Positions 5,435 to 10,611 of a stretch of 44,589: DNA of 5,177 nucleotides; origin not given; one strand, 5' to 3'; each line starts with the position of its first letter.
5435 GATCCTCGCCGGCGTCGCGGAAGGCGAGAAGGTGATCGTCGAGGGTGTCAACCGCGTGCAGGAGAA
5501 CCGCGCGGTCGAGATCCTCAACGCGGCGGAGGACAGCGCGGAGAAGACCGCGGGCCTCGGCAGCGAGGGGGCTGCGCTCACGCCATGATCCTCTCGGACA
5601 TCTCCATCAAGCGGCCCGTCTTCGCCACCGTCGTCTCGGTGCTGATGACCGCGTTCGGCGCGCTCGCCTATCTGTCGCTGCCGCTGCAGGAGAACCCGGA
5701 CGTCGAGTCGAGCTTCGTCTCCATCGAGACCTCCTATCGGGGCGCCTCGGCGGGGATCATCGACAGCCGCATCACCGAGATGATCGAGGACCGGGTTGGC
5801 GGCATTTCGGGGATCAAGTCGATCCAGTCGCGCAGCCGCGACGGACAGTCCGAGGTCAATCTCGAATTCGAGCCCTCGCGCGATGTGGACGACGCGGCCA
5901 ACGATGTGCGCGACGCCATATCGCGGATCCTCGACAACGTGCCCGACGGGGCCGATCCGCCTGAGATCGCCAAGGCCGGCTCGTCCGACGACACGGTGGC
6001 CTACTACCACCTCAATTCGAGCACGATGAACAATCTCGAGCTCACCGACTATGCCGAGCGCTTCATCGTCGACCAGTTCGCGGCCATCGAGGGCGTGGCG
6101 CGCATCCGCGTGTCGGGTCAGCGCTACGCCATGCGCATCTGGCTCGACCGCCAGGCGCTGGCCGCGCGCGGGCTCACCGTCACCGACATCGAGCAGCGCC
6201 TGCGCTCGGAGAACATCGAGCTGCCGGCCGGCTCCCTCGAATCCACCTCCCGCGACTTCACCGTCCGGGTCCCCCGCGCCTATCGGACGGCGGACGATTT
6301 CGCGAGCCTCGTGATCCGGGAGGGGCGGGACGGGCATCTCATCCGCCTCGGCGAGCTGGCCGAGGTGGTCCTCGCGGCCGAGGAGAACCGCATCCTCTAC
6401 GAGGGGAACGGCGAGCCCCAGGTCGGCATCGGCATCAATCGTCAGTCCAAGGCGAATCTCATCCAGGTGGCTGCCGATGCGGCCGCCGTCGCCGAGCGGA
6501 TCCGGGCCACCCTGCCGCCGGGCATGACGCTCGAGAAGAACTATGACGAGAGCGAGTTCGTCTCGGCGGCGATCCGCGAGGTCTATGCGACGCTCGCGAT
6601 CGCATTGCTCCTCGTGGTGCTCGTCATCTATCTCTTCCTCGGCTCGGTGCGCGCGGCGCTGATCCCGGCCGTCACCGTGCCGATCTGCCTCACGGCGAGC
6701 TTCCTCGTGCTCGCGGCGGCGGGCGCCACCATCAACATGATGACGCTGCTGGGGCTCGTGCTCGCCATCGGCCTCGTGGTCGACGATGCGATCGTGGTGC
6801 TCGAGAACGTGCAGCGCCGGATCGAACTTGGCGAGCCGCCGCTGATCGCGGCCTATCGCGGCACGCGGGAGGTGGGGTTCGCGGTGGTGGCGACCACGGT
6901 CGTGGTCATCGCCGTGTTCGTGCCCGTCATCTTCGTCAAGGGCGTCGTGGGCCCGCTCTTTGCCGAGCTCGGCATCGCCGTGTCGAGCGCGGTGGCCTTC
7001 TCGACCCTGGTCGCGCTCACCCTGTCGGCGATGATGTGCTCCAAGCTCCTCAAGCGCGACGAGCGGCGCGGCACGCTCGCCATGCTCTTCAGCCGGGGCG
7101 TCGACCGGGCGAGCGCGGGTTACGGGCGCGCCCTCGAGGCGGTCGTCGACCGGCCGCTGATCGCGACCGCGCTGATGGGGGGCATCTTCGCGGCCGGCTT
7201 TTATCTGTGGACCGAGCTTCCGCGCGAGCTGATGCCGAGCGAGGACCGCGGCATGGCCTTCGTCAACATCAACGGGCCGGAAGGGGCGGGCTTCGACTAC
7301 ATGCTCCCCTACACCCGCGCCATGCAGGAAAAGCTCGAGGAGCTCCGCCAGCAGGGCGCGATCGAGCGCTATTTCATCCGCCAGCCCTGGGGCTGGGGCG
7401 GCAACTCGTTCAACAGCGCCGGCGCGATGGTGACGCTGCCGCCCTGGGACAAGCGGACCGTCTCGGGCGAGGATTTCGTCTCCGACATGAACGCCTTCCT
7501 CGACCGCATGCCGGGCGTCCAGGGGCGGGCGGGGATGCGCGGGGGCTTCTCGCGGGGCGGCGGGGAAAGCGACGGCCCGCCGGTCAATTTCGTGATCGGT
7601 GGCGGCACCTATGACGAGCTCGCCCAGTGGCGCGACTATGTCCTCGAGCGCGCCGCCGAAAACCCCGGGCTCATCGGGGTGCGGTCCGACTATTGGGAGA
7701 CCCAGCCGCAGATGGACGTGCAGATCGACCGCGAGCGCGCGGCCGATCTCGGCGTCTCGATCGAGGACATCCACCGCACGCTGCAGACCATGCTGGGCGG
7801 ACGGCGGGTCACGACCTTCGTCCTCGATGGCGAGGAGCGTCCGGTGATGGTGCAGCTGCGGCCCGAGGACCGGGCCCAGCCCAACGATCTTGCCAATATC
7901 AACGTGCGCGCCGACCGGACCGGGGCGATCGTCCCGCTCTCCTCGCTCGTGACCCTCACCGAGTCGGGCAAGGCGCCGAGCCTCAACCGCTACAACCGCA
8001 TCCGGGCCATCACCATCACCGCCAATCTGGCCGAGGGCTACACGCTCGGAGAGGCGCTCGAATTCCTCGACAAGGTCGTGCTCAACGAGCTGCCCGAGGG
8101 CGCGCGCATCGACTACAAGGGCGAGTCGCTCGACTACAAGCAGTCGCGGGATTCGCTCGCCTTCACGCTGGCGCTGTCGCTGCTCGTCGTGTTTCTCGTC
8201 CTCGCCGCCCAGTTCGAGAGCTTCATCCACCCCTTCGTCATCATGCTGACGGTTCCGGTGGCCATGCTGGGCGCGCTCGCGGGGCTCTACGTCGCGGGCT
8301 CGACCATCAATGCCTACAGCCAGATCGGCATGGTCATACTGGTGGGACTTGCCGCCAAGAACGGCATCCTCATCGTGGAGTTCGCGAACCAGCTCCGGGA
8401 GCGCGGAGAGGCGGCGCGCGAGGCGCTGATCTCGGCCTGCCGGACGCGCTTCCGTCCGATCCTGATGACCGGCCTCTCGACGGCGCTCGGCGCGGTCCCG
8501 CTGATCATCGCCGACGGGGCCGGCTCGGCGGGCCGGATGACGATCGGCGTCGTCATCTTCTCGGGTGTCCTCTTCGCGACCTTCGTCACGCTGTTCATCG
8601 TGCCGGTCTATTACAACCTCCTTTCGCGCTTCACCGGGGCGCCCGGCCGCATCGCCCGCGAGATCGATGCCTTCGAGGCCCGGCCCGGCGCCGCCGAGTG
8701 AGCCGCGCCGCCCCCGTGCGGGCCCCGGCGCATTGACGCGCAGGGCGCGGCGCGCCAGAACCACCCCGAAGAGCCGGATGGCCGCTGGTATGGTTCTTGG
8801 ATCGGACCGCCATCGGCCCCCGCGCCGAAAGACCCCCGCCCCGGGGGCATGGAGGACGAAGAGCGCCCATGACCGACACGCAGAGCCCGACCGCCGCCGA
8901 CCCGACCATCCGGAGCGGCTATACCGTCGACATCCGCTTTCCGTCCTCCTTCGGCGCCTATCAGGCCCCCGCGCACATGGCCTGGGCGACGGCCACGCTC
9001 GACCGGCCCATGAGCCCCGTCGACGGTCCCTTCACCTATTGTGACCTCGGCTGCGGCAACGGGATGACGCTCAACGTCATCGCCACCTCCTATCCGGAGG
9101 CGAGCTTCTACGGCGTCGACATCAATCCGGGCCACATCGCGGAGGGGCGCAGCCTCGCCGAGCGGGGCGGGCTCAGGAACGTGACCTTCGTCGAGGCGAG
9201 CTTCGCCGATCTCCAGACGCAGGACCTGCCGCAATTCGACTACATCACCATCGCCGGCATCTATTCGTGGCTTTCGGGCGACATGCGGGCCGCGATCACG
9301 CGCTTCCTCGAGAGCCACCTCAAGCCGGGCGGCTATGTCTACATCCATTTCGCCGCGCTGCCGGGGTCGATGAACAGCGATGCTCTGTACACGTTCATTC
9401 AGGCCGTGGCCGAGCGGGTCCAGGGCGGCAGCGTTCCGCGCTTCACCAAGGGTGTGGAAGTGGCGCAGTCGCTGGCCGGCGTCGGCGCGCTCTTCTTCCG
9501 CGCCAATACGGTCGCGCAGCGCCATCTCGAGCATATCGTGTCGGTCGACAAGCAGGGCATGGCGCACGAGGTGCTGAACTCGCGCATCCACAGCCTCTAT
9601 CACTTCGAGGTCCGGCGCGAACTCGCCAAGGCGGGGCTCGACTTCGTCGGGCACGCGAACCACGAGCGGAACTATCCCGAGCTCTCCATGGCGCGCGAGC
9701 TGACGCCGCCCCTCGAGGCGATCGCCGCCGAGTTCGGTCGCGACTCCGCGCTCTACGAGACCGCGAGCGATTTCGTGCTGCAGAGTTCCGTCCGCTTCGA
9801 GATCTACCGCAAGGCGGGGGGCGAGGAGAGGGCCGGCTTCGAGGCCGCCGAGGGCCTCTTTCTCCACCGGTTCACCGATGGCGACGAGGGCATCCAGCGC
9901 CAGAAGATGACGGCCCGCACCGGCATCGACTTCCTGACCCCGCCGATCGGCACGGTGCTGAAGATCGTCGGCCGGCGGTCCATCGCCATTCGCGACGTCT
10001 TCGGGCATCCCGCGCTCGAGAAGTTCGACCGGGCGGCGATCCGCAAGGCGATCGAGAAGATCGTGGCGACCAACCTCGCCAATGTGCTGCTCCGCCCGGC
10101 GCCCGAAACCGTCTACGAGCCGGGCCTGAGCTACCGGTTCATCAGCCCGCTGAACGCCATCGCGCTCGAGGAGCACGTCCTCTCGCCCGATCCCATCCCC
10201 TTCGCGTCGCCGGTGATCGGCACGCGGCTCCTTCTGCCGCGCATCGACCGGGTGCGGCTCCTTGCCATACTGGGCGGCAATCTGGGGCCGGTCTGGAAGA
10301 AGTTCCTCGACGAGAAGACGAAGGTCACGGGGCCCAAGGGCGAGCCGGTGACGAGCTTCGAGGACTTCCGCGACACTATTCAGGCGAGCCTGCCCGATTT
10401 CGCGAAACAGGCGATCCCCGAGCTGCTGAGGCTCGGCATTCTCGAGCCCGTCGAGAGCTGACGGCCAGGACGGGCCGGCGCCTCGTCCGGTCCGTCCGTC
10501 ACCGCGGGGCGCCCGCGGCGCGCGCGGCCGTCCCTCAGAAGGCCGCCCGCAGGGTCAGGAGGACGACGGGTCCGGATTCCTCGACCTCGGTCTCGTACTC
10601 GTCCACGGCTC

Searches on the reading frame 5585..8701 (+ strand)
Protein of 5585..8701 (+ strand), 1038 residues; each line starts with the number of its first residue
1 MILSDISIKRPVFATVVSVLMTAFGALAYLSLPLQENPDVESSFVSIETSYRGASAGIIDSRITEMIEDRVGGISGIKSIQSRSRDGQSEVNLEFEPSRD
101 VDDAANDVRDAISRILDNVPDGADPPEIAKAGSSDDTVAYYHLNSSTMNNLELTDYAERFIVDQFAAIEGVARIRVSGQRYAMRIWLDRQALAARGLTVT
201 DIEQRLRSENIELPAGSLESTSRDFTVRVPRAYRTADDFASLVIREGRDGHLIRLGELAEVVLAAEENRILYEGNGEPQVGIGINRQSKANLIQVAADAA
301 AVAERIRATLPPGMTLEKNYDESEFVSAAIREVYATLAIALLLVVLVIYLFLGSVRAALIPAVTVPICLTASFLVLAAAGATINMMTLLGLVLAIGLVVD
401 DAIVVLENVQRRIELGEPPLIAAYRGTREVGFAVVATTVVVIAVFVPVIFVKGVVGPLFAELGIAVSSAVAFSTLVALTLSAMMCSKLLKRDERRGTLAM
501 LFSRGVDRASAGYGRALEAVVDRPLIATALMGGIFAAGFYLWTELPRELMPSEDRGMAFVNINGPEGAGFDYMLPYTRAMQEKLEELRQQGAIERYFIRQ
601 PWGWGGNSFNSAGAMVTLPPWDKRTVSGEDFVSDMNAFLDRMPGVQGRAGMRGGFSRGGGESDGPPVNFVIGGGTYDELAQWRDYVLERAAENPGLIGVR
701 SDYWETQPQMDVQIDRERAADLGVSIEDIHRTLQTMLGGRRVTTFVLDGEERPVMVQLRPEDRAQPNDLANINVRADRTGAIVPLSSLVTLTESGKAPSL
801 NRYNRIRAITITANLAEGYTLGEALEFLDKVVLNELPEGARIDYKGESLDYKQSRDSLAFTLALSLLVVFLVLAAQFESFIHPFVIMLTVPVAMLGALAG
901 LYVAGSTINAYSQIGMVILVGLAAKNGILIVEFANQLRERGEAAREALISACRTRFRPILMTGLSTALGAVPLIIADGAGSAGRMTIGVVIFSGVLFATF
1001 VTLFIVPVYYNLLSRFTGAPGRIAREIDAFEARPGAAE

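Call 28: search_protein_families(library=ncbifam, proteins=[window:5585-8701:+], max_evalue=0.0001)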
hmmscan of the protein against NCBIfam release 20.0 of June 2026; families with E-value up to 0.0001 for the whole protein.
window:5585-8701:+ (1038 aa): 17 families
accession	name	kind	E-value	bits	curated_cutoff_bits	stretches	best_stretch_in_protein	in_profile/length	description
NF033617.1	RND_permease_2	subfamily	0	1039.9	1250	1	4-1015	1-1009/1009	multidrug efflux RND transporter permease subunit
NF000282.2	RND_permease_1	subfamily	3.2e-252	839.7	1250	1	7-1014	4-1028/1029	multidrug efflux RND transporter permease subunit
TIGR00915.1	2A0602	subfamily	8.9e-238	792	940.35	1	4-1016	2-1031/1050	efflux RND transporter permease subunit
NF007133.0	PRK09579.1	equivalog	4.6e-208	693.2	1763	1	1-1020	1-1009/1017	multidrug efflux RND transporter permease subunit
NF007842.1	PRK10555.1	equivalog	3.8e-184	614.3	1854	1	5-1015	3-1028/1036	multidrug efflux RND transporter permease AcrD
NF007131.0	PRK09577.1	equivalog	2.3e-177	591.7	1768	1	7-1018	5-1027/1045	multidrug efflux RND transporter permease subunit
NF007905.0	PRK10614.1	equivalog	3.5e-172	574.5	1774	1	6-1016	6-1011/1025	multidrug efflux RND transporter permease subunit MdtC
NF007798.0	PRK10503.1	equivalog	4.9e-167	557.4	1584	1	6-1017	15-1026/1040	MdtB/MuxB family multidrug efflux RND transporter permease subunit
NF011706.2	PRK15127.1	equivalog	1.1e-160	536.7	2150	1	6-1015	4-1031/1049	multidrug efflux RND transporter permease subunit AcrB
NF000037.1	RND_perm_OqxB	exception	1.1e-143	480.3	2200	1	3-1015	3-1036/1050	multidrug efflux RND transporter permease subunit OqxB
TIGR00914.1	2A0601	subfamily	1.9e-108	363.6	701.45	2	7-555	9-568/1051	CusA/CzcA family heavy metal efflux RND transporter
TIGR00921.1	2A067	subfamily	9.5e-13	47.1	351.9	1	853-1016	189-349/733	hydrophobe/amphiphile efflux-3 (HAE3) family transporter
TIGR00916.1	2A0604s01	subfamily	1.6e-10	41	148.6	1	323-469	80-226/231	SecD/SecF family protein translocase subunit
TIGR03480.1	HpnN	hypoth_equivalog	3.7e-07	28.5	751.85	0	856-1014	269-424/862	hopanoid biosynthesis associated RND transporter like protein HpnN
NF009580.0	PRK13023.1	equivalog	1.9e-06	26.4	1153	0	299-476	263-438/775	protein translocase subunit SecDF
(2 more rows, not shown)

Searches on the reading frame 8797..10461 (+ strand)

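Call 26: search_protein_families(library=pfam, proteins=[window:8797-10461:+], max_evalue=0.00001)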
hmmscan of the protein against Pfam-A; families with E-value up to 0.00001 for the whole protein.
window:8797-10461:+ (554 aa): 7 families
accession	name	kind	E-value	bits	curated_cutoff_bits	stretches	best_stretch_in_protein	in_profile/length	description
PF13847.12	Methyltransf_31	-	9e-16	58.3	27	1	80-195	6-125/145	Methyltransferase domain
PF08242.18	Methyltransf_12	-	2.4e-15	57.5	30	1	83-180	2-97/98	Methyltransferase domain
PF13649.12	Methyltransf_25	-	1.5e-14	54.9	27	1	83-179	3-97/97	Methyltransferase domain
PF10119.14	MethyTransf_Reg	-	2.7e-11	44.5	25.5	1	254-337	4-82/84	Predicted methyltransferase regulatory domain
PF08241.18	Methyltransf_11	-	8.2e-11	42.9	21.2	1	83-183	2-95/95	Methyltransferase domain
PF13489.12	Methyltransf_23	-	2.3e-08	34.4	27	1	80-186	25-119/164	Methyltransferase domain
PF01209.24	Ubie_methyltran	-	1.7e-06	28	20.1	1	60-183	32-151/233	ubiE/COQ5 methyltransferase family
